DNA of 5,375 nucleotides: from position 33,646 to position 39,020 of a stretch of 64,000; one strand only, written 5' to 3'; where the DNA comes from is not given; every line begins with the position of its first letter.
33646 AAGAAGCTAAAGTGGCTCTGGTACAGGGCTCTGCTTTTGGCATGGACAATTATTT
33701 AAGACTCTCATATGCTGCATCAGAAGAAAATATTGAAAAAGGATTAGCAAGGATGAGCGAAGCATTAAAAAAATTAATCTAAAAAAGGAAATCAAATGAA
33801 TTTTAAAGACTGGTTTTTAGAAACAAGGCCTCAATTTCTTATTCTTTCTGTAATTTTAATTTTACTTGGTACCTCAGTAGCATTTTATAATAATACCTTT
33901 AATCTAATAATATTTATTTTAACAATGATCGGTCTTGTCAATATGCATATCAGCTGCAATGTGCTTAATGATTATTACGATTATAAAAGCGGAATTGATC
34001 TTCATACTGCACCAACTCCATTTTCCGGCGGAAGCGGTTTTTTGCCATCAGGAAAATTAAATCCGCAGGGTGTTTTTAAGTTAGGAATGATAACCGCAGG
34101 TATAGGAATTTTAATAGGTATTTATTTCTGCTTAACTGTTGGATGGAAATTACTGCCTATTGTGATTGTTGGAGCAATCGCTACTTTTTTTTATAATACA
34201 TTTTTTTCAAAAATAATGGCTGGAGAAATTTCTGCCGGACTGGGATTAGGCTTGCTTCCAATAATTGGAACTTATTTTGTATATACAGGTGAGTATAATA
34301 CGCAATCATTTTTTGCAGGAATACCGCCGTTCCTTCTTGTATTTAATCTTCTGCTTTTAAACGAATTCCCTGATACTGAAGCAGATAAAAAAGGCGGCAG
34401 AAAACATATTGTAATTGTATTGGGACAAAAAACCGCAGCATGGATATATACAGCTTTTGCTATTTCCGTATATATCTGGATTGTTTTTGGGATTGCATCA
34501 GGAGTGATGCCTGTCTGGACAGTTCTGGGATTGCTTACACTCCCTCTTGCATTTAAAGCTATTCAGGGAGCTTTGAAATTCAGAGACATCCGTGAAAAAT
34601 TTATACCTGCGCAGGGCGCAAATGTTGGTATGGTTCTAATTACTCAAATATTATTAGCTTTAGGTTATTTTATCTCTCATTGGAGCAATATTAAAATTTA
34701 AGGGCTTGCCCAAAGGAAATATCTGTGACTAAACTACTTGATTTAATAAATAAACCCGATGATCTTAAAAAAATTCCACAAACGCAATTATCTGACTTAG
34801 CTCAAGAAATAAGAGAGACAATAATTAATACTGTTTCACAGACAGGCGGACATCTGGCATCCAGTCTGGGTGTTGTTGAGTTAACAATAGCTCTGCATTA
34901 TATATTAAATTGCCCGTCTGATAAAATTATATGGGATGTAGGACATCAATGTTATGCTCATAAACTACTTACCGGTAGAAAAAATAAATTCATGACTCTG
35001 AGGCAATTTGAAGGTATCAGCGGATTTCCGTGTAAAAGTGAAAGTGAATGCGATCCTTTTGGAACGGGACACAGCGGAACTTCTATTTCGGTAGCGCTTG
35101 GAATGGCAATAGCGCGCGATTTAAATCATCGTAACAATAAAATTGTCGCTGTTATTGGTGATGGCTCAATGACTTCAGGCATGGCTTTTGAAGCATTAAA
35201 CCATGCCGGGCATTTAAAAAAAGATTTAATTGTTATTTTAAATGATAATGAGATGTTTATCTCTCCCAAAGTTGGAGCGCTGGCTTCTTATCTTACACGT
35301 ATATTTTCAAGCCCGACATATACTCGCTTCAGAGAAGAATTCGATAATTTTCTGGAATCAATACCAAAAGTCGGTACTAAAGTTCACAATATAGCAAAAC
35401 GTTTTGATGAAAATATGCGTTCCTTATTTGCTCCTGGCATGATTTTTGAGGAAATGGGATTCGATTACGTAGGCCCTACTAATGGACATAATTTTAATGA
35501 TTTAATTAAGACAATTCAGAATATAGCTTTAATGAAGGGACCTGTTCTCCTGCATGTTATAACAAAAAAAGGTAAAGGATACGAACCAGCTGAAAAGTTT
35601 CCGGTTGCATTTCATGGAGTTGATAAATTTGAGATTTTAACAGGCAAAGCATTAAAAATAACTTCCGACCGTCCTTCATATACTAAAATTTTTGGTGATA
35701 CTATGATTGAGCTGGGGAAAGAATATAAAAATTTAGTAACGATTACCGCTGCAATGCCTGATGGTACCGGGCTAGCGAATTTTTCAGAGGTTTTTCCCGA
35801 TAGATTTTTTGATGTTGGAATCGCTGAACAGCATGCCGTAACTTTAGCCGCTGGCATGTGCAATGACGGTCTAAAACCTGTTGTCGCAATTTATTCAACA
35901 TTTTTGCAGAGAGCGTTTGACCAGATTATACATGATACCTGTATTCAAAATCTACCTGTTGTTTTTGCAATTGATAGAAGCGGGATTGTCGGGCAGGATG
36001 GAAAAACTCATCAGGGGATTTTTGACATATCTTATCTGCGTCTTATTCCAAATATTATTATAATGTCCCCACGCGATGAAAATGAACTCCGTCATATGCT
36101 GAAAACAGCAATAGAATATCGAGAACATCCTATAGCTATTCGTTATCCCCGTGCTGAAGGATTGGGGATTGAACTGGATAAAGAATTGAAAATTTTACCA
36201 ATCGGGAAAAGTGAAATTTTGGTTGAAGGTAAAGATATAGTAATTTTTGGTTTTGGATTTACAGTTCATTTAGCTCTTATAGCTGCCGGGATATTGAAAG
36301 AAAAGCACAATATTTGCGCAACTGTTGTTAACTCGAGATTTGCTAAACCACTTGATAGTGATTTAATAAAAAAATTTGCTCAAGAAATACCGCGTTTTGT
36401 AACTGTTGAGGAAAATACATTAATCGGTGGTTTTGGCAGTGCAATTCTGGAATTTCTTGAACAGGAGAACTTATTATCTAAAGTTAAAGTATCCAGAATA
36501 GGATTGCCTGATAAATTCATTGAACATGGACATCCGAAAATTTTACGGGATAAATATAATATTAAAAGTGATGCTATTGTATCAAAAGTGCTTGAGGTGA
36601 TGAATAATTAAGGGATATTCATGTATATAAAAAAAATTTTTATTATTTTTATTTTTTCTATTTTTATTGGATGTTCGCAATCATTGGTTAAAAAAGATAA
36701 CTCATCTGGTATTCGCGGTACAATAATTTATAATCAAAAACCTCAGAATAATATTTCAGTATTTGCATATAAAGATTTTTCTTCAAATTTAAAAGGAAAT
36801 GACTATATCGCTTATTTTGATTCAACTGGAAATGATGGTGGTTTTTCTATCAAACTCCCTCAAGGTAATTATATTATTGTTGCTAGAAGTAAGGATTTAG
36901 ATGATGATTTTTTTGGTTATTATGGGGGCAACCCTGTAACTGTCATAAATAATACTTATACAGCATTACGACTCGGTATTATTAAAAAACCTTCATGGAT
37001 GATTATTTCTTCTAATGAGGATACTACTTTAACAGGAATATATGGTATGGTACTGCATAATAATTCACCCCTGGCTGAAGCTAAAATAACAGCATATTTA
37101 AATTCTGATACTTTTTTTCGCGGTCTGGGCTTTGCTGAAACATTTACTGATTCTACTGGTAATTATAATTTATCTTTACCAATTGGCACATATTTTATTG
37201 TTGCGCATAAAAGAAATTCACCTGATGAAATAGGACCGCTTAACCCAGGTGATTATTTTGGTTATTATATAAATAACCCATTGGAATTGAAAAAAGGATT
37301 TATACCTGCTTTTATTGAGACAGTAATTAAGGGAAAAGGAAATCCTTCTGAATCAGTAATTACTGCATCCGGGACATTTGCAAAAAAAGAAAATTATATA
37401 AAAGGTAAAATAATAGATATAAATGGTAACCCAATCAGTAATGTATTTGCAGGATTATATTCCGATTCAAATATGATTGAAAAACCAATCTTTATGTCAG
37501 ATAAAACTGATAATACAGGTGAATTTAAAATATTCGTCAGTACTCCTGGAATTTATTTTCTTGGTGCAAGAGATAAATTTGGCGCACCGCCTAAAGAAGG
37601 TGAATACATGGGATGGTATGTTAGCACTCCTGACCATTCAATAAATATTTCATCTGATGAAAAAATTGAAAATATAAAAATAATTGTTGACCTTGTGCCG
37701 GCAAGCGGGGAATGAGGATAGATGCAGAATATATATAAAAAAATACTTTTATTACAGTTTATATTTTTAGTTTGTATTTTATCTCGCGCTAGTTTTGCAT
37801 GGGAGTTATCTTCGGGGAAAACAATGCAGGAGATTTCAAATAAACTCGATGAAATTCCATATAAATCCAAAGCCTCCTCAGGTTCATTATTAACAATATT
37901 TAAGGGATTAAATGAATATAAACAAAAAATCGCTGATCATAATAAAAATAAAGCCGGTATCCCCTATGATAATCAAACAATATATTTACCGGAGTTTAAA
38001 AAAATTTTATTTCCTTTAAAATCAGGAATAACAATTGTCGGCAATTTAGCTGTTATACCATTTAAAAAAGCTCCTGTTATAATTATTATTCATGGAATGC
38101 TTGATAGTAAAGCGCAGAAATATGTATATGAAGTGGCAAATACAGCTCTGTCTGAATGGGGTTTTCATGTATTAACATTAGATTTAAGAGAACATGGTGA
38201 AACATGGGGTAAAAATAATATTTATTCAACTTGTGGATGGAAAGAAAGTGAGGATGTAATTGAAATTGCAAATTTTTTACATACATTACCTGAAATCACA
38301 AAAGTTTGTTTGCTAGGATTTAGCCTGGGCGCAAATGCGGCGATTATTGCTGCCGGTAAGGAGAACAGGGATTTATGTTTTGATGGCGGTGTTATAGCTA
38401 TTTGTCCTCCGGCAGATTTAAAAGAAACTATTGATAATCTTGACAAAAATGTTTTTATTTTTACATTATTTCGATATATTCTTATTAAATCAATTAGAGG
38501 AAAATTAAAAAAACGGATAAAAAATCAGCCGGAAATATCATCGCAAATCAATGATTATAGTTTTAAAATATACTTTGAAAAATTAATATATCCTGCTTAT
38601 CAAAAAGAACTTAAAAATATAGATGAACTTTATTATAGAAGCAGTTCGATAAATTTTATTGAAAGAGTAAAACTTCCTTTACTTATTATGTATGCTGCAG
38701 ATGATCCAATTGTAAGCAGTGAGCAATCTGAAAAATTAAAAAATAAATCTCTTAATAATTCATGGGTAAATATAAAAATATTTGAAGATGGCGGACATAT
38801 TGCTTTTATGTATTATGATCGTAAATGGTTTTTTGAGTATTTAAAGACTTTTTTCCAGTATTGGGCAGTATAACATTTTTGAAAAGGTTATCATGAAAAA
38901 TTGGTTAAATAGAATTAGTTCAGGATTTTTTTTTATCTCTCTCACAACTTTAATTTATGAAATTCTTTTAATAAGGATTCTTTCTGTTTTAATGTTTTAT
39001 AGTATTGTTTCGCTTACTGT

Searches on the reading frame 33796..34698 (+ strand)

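Call 11: search_protein_families(library=pfam, proteins=[window:33796-34698:+], max_evalue=0.001)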
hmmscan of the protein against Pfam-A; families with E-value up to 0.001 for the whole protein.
window:33796-34698:+ (301 aa): 1 family
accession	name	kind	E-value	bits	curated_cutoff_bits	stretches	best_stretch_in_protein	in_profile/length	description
PF01040.23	UbiA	-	6.8e-30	104.6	34.2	1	19-261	2-233/250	UbiA prenyltransferase family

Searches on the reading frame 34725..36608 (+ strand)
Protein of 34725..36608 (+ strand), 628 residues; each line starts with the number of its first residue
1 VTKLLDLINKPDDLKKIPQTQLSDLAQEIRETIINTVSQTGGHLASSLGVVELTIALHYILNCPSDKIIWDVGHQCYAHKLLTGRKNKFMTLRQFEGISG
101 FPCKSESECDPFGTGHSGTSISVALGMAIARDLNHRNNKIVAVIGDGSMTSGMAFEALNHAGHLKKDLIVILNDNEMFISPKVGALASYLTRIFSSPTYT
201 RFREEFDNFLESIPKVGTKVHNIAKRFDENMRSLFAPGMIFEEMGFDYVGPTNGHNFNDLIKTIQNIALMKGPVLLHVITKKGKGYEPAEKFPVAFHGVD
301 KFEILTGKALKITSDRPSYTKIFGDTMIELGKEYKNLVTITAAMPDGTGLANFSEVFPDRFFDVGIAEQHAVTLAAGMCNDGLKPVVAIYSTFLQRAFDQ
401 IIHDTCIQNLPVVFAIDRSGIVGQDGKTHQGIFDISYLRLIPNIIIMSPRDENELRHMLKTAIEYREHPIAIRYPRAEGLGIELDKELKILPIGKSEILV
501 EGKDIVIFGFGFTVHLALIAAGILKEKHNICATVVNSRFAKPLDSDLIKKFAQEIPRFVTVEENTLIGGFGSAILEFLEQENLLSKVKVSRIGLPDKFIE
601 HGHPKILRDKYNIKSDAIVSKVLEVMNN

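Call 11: search_protein_families(library=pfam, proteins=[window:34725-36608:+], max_evalue=0.001)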
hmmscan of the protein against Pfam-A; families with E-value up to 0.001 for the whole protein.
window:34725-36608:+ (628 aa): 6 families
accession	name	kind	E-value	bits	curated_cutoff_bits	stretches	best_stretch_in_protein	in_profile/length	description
PF13292.11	DXP_synthase_N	-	1.8e-122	408.3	21.2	1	5-280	1-274/274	1-deoxy-D-xylulose-5-phosphate synthase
PF02779.29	Transket_pyr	-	2.9e-48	164.2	27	1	317-477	3-170/174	Transketolase, pyrimidine binding domain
PF02780.25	Transketolase_C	-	9e-29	100.3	25.9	1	494-618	1-124/124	Transketolase, C-terminal domain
PF02775.26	TPP_enzyme_C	-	1.6e-07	31.6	21.9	1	111-181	24-88/151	Thiamine pyrophosphate enzyme, C-terminal TPP binding domain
PF00456.26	Transketolase_N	-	2.5e-07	30.4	22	1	26-184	6-192/334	Transketolase, thiamine diphosphate binding domain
PF00676.26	E1_dh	-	0.00021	20.8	22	1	115-180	101-166/300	Dehydrogenase E1 component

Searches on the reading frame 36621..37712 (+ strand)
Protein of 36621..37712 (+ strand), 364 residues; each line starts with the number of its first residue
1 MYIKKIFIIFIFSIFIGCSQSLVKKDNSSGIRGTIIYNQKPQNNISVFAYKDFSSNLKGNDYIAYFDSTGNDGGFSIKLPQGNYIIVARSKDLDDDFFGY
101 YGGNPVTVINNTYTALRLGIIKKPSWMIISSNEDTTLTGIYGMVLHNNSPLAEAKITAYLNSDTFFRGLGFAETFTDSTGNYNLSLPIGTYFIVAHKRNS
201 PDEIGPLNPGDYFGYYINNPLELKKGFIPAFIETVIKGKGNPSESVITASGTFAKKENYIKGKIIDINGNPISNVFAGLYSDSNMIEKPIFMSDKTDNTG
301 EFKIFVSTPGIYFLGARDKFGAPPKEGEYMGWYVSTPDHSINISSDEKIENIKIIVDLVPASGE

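Call 11: search_protein_families(library=pfam, proteins=[window:36621-37712:+], max_evalue=0.001)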
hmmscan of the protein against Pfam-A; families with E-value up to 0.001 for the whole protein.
window:36621-37712:+ (364 aa): 6 families
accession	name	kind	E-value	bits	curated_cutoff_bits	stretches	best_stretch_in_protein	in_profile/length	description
PF13620.12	CarboxypepD_reg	-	2.4e-11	44.2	32.3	1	140-196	2-55/82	Carboxypeptidase regulatory-like domain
PF10670.15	DUF4198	-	1.2e-07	32.5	34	0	31-91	149-208/209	Domain of unknown function (DUF4198)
PF23193.1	NOMO_3rd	-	2.2e-07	31.4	27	0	50-91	45-87/120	NOMO third transthyretin-like domain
PF01060.29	TTR-52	-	5e-06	27.5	24.9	0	268-308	7-47/79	Transthyretin-like family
PF20598.4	DUF6795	-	0.00019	22.1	27.4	0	141-185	2-44/103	Domain of unknown function (DUF6795)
PF13715.12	CarbopepD_reg_2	-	0.00083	19.8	32.2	0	173-194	27-49/88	CarboxypepD_reg-like domain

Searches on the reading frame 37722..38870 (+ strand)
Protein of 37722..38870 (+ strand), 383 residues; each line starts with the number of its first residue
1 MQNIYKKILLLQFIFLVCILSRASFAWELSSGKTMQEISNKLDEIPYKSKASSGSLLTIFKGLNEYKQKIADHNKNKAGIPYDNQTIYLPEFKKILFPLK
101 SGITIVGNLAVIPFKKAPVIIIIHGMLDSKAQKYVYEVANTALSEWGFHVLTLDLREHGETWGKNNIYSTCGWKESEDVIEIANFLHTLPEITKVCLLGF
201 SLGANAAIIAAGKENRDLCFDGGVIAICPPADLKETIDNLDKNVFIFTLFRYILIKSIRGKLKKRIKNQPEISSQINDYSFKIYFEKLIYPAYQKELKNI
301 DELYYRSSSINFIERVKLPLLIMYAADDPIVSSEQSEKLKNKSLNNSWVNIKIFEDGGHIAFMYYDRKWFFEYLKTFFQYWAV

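Call 12: search_protein_families(library=pfam, proteins=[window:37722-38870:+], max_evalue=0.001)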
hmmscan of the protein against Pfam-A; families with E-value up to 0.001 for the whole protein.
window:37722-38870:+ (383 aa): 7 families
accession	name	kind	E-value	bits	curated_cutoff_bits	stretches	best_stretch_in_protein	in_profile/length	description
PF00561.26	Abhydrolase_1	-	2.6e-14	53.9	25.8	2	118-216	1-91/245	alpha/beta hydrolase fold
PF12146.15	Hydrolase_4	-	7.2e-14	52.1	27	1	118-359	5-232/239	Serine aminopeptidase, S33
PF01738.24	DLH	-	1.2e-08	35.2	21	0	308-367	134-193/217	Dienelactone hydrolase family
PF12697.13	Abhydrolase_6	-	9e-08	33.5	26.3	1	120-366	1-210/217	Alpha/beta hydrolase family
PF00326.27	Peptidase_S9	-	1.9e-07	31.2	22.6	0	284-378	111-206/213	Prolyl oligopeptidase family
PF20434.5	BD-FAE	-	1e-06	28.8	26.8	1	296-342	168-214/215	BD-FAE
PF06500.17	FrsA-like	-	0.00095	18.5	22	0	91-214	167-286/414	Esterase FrsA-like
